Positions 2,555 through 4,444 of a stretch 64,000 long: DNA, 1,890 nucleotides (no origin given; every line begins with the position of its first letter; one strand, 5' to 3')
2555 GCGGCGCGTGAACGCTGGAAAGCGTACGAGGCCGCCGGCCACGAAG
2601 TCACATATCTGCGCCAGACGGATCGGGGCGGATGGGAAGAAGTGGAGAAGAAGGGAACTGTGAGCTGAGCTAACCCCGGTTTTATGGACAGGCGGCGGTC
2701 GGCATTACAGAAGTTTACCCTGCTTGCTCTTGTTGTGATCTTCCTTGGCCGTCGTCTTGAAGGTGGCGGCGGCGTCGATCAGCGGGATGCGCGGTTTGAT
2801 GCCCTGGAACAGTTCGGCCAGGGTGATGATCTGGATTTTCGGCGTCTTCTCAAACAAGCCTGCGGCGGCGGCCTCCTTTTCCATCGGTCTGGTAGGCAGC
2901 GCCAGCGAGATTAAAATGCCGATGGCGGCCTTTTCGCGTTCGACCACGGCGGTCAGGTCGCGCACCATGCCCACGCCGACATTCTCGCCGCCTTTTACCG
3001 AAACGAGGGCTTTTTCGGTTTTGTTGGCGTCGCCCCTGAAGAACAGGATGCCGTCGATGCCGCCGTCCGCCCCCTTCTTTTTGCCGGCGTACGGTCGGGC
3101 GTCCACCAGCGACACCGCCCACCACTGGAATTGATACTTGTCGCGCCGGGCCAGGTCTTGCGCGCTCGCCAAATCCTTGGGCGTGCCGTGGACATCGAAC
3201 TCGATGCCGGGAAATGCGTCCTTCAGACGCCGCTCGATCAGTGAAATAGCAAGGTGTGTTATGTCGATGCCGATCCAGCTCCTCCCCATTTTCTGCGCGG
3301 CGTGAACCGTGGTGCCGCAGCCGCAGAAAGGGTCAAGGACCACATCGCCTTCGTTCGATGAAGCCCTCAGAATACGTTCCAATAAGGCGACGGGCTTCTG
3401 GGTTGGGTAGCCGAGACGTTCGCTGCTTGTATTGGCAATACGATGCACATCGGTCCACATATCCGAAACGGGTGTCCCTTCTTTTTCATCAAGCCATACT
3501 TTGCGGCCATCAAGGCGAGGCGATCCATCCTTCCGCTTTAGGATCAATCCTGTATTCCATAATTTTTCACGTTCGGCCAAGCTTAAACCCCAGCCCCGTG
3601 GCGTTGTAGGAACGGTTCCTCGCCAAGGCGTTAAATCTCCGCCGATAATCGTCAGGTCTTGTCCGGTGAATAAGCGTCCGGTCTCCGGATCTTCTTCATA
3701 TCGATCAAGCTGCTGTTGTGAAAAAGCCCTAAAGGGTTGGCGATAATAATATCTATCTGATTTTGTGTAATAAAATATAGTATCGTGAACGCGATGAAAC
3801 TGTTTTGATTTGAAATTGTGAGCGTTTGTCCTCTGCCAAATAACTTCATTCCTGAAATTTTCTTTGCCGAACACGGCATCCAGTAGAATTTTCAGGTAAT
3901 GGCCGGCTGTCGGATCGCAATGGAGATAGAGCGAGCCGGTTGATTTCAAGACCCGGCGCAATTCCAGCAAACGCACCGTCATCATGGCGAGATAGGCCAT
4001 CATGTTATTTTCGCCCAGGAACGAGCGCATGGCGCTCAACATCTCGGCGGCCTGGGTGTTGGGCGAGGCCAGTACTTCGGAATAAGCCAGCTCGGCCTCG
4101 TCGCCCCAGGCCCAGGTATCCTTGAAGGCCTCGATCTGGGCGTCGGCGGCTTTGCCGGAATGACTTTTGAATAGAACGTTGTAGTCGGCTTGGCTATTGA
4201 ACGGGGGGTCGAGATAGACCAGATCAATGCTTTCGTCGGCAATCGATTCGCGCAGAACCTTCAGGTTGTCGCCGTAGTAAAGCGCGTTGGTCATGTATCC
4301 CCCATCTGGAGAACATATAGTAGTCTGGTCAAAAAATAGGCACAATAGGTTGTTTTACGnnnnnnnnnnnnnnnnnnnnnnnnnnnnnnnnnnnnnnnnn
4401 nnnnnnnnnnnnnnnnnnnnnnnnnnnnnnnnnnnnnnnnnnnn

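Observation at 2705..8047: Two paralogous methyltransferase/Mrr-like fusion genes with swapped central regions bracket a 3-gene cassette as direct repeats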

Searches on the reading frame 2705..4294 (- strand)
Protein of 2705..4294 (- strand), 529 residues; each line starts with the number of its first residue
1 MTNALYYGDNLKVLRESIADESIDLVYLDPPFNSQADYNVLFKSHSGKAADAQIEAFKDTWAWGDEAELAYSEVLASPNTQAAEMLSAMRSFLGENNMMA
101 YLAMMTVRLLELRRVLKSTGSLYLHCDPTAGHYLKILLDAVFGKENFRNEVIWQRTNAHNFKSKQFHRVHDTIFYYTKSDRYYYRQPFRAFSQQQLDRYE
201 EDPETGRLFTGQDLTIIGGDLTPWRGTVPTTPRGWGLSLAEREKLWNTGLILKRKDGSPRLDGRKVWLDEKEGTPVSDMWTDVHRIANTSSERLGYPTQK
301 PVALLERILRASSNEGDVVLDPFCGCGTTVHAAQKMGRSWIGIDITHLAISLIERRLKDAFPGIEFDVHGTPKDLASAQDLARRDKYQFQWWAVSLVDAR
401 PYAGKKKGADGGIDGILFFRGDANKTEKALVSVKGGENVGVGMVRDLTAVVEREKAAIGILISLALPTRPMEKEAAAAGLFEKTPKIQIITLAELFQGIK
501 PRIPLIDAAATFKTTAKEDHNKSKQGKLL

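Call 4: search_protein_families(library=pfam, proteins=[window:2705-4294:-], max_evalue=0.01)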
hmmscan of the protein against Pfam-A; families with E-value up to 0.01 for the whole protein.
window:2705-4294:- (529 aa): 7 families
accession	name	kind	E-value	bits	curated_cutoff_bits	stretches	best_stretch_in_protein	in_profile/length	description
PF01555.25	N6_N4_Mtase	-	7.5e-48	163.8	26.7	1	23-353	1-219/221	DNA methylase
PF04471.18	Mrr_cat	-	3.2e-09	37.3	21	1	387-495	7-111/115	Restriction endonuclease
PF22722.2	NA-iREase1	-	1.4e-08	35.1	27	1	405-496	19-105/106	NACHT-associated inactive Restriction Endonuclease 1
PF02086.21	MethyltransfD12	-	2.3e-05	24.7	22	0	304-374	8-76/253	D12 class N6 adenine-specific DNA methyltransferase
PF13847.12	Methyltransf_31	-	0.00031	20.9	27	1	314-367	2-59/145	Methyltransferase domain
PF03602.21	Cons_hypoth95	-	0.0018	18.4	24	0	9-41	99-132/182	Conserved hypothetical protein 95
PF13649.12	Methyltransf_25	-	0.0023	19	27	0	319-370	1-53/97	Methyltransferase domain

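Call 7: find_homologous_proteins(query=window:2705-4294:-, max_evalue=1e-10)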
Query window:2705-4294:- (529 aa): 8000 proteins with E <= 1e-10 among 8000 candidates; the best 120 are listed.
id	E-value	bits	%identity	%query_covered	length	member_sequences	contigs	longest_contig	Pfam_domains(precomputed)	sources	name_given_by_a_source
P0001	0.0e+0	1214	100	100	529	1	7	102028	PF02086.22,PF22722.3,PF04471.19,PF01555.25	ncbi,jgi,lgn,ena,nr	ncbi:MAG: DNA methylase [Rhodospirillales bacterium RIFCSPLOWO2_12_FULL_58_28]|nr:MAG: DNA methylase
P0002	4.7e-271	918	75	100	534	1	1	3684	PF22722.3,PF04471.19,PF01555.25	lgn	-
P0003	6.4e-248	842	69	99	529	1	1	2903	PF22722.3,PF04471.19,PF01555.25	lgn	-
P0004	1.2e-246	837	69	100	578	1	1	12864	PF02086.22,PF22722.3,PF04471.19,PF01555.25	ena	-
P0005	3.1e-244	829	68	100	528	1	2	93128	PF22722.3,PF04471.19,PF01555.25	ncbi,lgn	ncbi:MAG: DNA methyltransferase [Rhizomicrobium sp.]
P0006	4.4e-241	819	71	100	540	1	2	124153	PF02086.22,PF22722.3,PF04471.19,PF01555.25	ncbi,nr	ncbi:MAG: restriction endonuclease [Alphaproteobacteria bacterium]|nr:restriction endonuclease [Alph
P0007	1.4e-240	817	69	99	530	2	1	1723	PF02086.22,PF22722.3,PF04471.19,PF01555.25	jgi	-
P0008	1.0e-239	815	67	98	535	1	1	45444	PF13847.13,PF22722.3,PF04471.19,PF01555.25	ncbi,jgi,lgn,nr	ncbi:MAG: restriction endonuclease [Azonexus sp.]|jgi:DNA modification methylase|nr:restriction endo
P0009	3.5e-239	813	66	98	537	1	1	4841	PF22722.3,PF04471.19,PF01555.25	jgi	jgi:DNA modification methylase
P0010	5.4e-238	809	69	100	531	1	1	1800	PF22722.3,PF04471.19,PF01555.25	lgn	-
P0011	3.7e-233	793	70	100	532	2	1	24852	PF22722.3,PF04471.19,PF01555.25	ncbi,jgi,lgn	ncbi:MAG: DNA methyltransferase [Rhodospirillales bacterium]|jgi:site-specific DNA-methyltransferase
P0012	2.0e-231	787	68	100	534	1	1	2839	PF22722.3,PF04471.19,PF01555.25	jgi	-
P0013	2.2e-231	787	64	99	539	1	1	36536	PF22722.3,PF04471.19,PF01555.25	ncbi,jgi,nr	ncbi:MAG: restriction endonuclease [Candidatus Accumulibacter sp.]|jgi:adenine specific DNA methylas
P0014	1.2e-230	785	67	100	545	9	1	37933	PF22722.3,PF04471.19,PF01555.25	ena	-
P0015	4.3e-229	780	68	100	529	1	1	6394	PF22722.3,PF04471.19,PF01555.25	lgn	-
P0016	4.0e-227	773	67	100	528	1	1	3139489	PF22722.3,PF04471.19,PF01555.25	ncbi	-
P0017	1.5e-226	771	63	100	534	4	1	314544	PF22722.3,PF04471.19,PF01555.25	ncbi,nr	ncbi:MAG: restriction endonuclease [Novosphingobium sp.]|nr:restriction endonuclease [Novosphingobiu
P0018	2.6e-226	770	67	100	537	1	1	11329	PF22722.3,PF04471.19,PF01555.25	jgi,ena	-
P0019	3.0e-226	770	62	100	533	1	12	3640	PF13847.13,PF04471.19,PF01555.25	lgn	-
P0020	4.5e-226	770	65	100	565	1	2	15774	PF22722.3,PF04471.19,PF01555.25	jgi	jgi:DNA modification methylase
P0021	5.7e-226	769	66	100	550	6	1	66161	PF22722.3,PF04471.19,PF01555.25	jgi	jgi:DNA modification methylase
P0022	2.1e-225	767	63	100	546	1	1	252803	PF22722.3,PF04471.19,PF01555.25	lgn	-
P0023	2.3e-225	767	65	100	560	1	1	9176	PF22722.3,PF04471.19,PF01555.25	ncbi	-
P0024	3.1e-225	767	67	100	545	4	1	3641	PF22722.3,PF04471.19,PF01555.25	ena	-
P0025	5.9e-225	766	63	99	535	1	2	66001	PF13847.13,PF22722.3,PF04471.19,PF01555.25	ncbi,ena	-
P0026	1.0e-224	765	64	100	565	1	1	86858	PF22722.3,PF04471.19,PF01555.25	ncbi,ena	-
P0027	1.3e-224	765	64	100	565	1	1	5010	PF02086.22,PF22722.3,PF04471.19,PF01555.25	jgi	-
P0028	5.1e-224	763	65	100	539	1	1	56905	PF22722.3,PF04471.19,PF01555.25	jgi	jgi:site-specific DNA-methyltransferase (adenine-specific)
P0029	5.7e-224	763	63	100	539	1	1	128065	PF22722.3,PF04471.19,PF01555.25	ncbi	-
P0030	7.6e-224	762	66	100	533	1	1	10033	PF22722.3,PF04471.19,PF01555.25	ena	-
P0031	1.0e-223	762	67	99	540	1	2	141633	PF22722.3,PF04471.19,PF01555.25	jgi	jgi:site-specific DNA-methyltransferase (adenine-specific)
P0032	1.3e-223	761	63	100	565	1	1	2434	PF22722.3,PF04471.19,PF01555.25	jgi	jgi:DNA modification methylase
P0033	2.8e-223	760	64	99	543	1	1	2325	PF22722.3,PF04471.19,PF01555.25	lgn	-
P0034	3.5e-223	760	63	98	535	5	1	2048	PF13847.13,PF22722.3,PF04471.19,PF01555.25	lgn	-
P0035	5.1e-223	759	67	100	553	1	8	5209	PF22722.3,PF04471.19,PF01555.25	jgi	jgi:site-specific DNA-methyltransferase (adenine-specific)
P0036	9.6e-223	759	66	100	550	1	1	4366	PF22722.3,PF04471.19,PF01555.25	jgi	jgi:DNA modification methylase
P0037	1.3e-222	758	66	100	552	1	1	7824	PF22722.3,PF04471.19,PF01555.25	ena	-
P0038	1.4e-222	758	66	100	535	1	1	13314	PF22722.3,PF04471.19,PF01555.25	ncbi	ncbi:MAG: DNA methyltransferase [Stellaceae bacterium]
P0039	2.2e-222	757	67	96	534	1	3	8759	PF22722.3,PF04471.19,PF01555.25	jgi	jgi:DNA modification methylase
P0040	1.7e-221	754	68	91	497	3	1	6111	PF22722.3,PF04471.19,PF01555.25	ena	-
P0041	1.8e-221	754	66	100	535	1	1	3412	PF02086.22,PF22722.3,PF04471.19,PF01555.25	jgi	jgi:site-specific DNA-methyltransferase (adenine-specific)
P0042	4.5e-221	753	64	98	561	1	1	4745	PF22722.3,PF04471.19,PF01555.25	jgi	jgi:site-specific DNA-methyltransferase (adenine-specific)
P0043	6.2e-221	753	63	98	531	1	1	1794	PF13847.13,PF02086.22,PF22722.3,PF04471.19,PF01555.25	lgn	-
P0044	1.0e-220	752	63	100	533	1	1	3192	PF22722.3,PF04471.19,PF01555.25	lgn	-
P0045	1.7e-220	751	66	100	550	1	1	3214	PF22722.3,PF04471.19,PF01555.25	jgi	jgi:DNA modification methylase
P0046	4.6e-220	750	66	100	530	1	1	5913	PF22722.3,PF04471.19,PF01555.25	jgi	jgi:site-specific DNA-methyltransferase (adenine-specific)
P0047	1.1e-219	748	66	100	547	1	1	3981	PF22722.3,PF04471.19,PF01555.25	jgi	jgi:site-specific DNA-methyltransferase (adenine-specific)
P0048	1.1e-219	748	65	100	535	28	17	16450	PF22722.3,PF04471.19,PF01555.25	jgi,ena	jgi:site-specific DNA-methyltransferase (adenine-specific)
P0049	1.6e-219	748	66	100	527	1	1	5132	PF22722.3,PF04471.19,PF01555.25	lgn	-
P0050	2.1e-219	748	65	100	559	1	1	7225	PF22722.3,PF04471.19,PF01555.25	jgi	jgi:DNA modification methylase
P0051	2.5e-219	747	65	98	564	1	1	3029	PF22722.3,PF04471.19,PF01555.25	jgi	-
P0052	3.8e-219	747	65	100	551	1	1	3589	PF22722.3,PF04471.19,PF01555.25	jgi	jgi:DNA modification methylase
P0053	1.3e-218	745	61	100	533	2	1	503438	PF22722.3,PF04471.19,PF01555.25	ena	-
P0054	1.6e-218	745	62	100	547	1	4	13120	PF22722.3,PF04471.19,PF01555.25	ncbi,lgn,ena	-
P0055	1.7e-218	745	61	97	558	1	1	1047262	PF22722.3,PF04471.19,PF01555.25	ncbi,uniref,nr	ncbi:site-specific DNA-methyltransferase [Sphingomonas montanisoli]|uniref:site-specific DNA-methylt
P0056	2.4e-218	744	66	100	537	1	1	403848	PF22722.3,PF04471.19,PF01555.25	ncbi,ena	-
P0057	3.7e-218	743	65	100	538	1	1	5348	PF02086.22,PF22722.3,PF04471.19,PF01555.25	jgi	jgi:site-specific DNA-methyltransferase (adenine-specific)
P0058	5.0e-218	743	63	100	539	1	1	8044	PF22722.3,PF04471.19,PF01555.25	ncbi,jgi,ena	jgi:site-specific DNA-methyltransferase (adenine-specific)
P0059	5.7e-218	743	60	100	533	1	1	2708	PF13847.13,PF22722.3,PF04471.19,PF01555.25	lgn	-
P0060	6.5e-218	743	66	100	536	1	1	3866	PF22722.3,PF04471.19,PF01555.25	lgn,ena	-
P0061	7.5e-218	742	65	100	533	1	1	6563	PF22722.3,PF04471.19,PF01555.25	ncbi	ncbi:MAG: DNA methyltransferase [Alphaproteobacteria bacterium]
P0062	8.0e-218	742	66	100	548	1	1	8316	PF22722.3,PF04471.19,PF01555.25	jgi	jgi:DNA modification methylase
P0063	1.1e-217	742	64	100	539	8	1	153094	PF22722.3,PF04471.19,PF01555.25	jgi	-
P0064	1.1e-217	742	62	100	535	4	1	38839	PF22722.3,PF04471.19,PF01555.25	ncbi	ncbi:MAG: DNA methyltransferase [Defluviicoccus sp.]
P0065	1.3e-217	742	65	98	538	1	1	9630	PF02086.22,PF22722.3,PF04471.19,PF01555.25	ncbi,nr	ncbi:MAG: restriction endonuclease [Alphaproteobacteria bacterium]|nr:restriction endonuclease [Alph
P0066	1.7e-217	741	65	98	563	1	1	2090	PF22722.3,PF04471.19,PF01555.25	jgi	jgi:DNA modification methylase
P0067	1.8e-217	741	65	100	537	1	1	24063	PF22722.3,PF04471.19,PF01555.25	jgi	jgi:DNA modification methylase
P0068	2.1e-217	741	65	100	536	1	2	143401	PF22722.3,PF04471.19,PF01555.25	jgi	jgi:DNA modification methylase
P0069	4.1e-217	740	66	100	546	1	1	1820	PF22722.3,PF04471.19,PF01555.25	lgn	-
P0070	4.9e-217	740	64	98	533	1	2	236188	PF04471.19,PF01555.25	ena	-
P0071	5.3e-217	740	65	100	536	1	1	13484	PF22722.3,PF04471.19,PF01555.25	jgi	jgi:DNA modification methylase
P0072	5.4e-217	740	63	100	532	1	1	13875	PF02086.22,PF22722.3,PF04471.19,PF01555.25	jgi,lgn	jgi:site-specific DNA-methyltransferase (adenine-specific)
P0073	6.4e-217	739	63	100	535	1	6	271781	PF22722.3,PF04471.19,PF01555.25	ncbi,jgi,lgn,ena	jgi:site-specific DNA-methyltransferase (adenine-specific)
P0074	7.8e-217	739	64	100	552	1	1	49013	PF22722.3,PF04471.19,PF01555.25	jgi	jgi:DNA modification methylase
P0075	9.0e-217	739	63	99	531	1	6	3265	PF22722.3,PF04471.19,PF01555.25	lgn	-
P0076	9.7e-217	739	61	100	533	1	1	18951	PF13847.13,PF22722.3,PF04471.19,PF01555.25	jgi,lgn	jgi:site-specific DNA-methyltransferase (adenine-specific)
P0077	1.4e-216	738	61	99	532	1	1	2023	PF22722.3,PF04471.19,PF01555.25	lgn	-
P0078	4.1e-216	737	64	100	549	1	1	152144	PF22722.3,PF04471.19,PF01555.25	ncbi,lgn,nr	ncbi:MAG: site-specific DNA-methyltransferase [Azospirillum sp.]|nr:site-specific DNA-methyltransfer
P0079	4.9e-216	736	65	100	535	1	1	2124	PF22722.3,PF04471.19,PF01555.25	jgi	jgi:adenine specific DNA methylase Mod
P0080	6.1e-216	736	64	100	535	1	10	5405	PF22722.3,PF04471.19,PF01555.25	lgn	-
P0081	7.0e-216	736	62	100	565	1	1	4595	PF22722.3,PF04471.19,PF01555.25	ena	-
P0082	8.7e-216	736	61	99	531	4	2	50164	PF22722.3,PF04471.19,PF01555.25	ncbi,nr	ncbi:MAG TPA: DNA methyltransferase [Rhizomicrobium sp.]|nr:DNA methyltransferase [Rhizomicrobium sp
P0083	1.1e-215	735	60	99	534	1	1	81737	PF22722.3,PF04471.19,PF01555.25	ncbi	-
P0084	1.4e-215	735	64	100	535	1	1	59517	PF22722.3,PF04471.19,PF01555.25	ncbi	ncbi:MAG: restriction endonuclease [Alphaproteobacteria bacterium]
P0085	2.5e-215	734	60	100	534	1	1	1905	PF22722.3,PF04471.19,PF01555.25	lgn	-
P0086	2.8e-215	734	61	98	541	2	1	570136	PF02086.22,PF22722.3,PF04471.19,PF01555.25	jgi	jgi:DNA modification methylase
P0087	1.1e-214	732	61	100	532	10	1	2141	PF13847.13,PF22722.3,PF04471.19,PF01555.25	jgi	-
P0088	1.1e-214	732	60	99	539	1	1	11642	PF22722.3,PF04471.19,PF01555.25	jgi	jgi:site-specific DNA-methyltransferase (adenine-specific)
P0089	1.3e-214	732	65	100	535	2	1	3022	PF22722.3,PF04471.19,PF01555.25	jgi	jgi:DNA modification methylase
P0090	3.8e-214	730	63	100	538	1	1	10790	PF22722.3,PF04471.19,PF01555.25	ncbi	-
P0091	4.6e-214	730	63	100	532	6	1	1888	PF04471.19,PF01555.25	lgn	-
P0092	4.8e-214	730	64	100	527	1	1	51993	PF02086.22,PF22722.3,PF04471.19,PF01555.25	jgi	jgi:adenine specific DNA methylase Mod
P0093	5.9e-214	730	61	100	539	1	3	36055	PF22722.3,PF04471.19,PF01555.25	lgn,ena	-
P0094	6.6e-214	729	62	100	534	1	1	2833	PF22722.3,PF04471.19,PF01555.25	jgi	jgi:site-specific DNA-methyltransferase (adenine-specific)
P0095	7.1e-214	729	61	100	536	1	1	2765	PF22722.3,PF04471.19,PF01555.25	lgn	-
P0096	1.1e-213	729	64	100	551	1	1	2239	PF22722.3,PF04471.19,PF01555.25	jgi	jgi:DNA modification methylase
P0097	2.7e-213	727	64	100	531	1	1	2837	PF22722.3,PF04471.19,PF01555.25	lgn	-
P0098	2.9e-213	727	60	100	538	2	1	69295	PF22722.3,PF04471.19,PF01555.25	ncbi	ncbi:MAG: DNA methyltransferase [Sphingomonas sp.]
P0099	3.2e-213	727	62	100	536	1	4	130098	PF22722.3,PF04471.19,PF01555.25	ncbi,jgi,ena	jgi:site-specific DNA-methyltransferase (adenine-specific)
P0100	3.3e-213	727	61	100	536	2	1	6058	PF01555.25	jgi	jgi:site-specific DNA-methyltransferase (adenine-specific)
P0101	4.5e-213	727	61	99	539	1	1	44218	PF22722.3,PF04471.19,PF01555.25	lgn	-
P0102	4.5e-213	727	63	98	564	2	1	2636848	PF22722.3,PF04471.19,PF01555.25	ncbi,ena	-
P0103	5.9e-213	726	62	98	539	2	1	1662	PF22722.3,PF04471.19,PF01555.25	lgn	-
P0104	6.1e-213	726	62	100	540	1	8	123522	PF22722.3,PF04471.19,PF01555.25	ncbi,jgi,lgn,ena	ncbi:MAG: DNA methyltransferase [Pseudomonadota bacterium]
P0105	1.9e-212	725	61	96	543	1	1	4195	PF22722.3,PF04471.19,PF01555.25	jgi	jgi:DNA modification methylase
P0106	2.5e-212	724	60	100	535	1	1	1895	PF22722.3,PF04471.19,PF01555.25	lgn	-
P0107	2.7e-212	724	60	98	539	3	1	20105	PF22722.3,PF04471.19,PF01555.25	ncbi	-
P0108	3.0e-212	724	62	100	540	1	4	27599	PF22722.3,PF04471.19,PF01555.25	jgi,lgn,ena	-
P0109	4.3e-212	723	61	100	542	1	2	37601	PF22722.3,PF04471.19,PF01555.25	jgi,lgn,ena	-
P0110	4.9e-212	723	62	98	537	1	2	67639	PF22722.3,PF04471.19,PF01555.25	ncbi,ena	-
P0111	1.1e-211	722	62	100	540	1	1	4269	PF22722.3,PF04471.19,PF01555.25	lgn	-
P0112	1.1e-211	722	61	98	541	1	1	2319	PF22722.3,PF04471.19,PF01555.25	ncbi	-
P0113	1.2e-211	722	61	98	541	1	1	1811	PF22722.3,PF04471.19,PF01555.25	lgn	-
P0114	1.2e-211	722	60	100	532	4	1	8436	PF01555.25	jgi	jgi:site-specific DNA-methyltransferase (adenine-specific)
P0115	2.2e-211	721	60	99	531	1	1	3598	PF13847.13,PF22722.3,PF04471.19,PF01555.25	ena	-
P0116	2.3e-211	721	64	100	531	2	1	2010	PF22722.3,PF04471.19,PF01555.25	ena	-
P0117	2.8e-211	721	62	100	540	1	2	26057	PF22722.3,PF04471.19,PF01555.25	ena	-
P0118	6.0e-211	720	61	100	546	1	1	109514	PF22722.3,PF04471.19,PF01555.25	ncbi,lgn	-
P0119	7.7e-211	719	61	98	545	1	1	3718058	PF22722.3,PF04471.19,PF01555.25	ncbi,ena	-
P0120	7.7e-211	719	61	99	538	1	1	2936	PF13847.13,PF22722.3,PF04471.19,PF01555.25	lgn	-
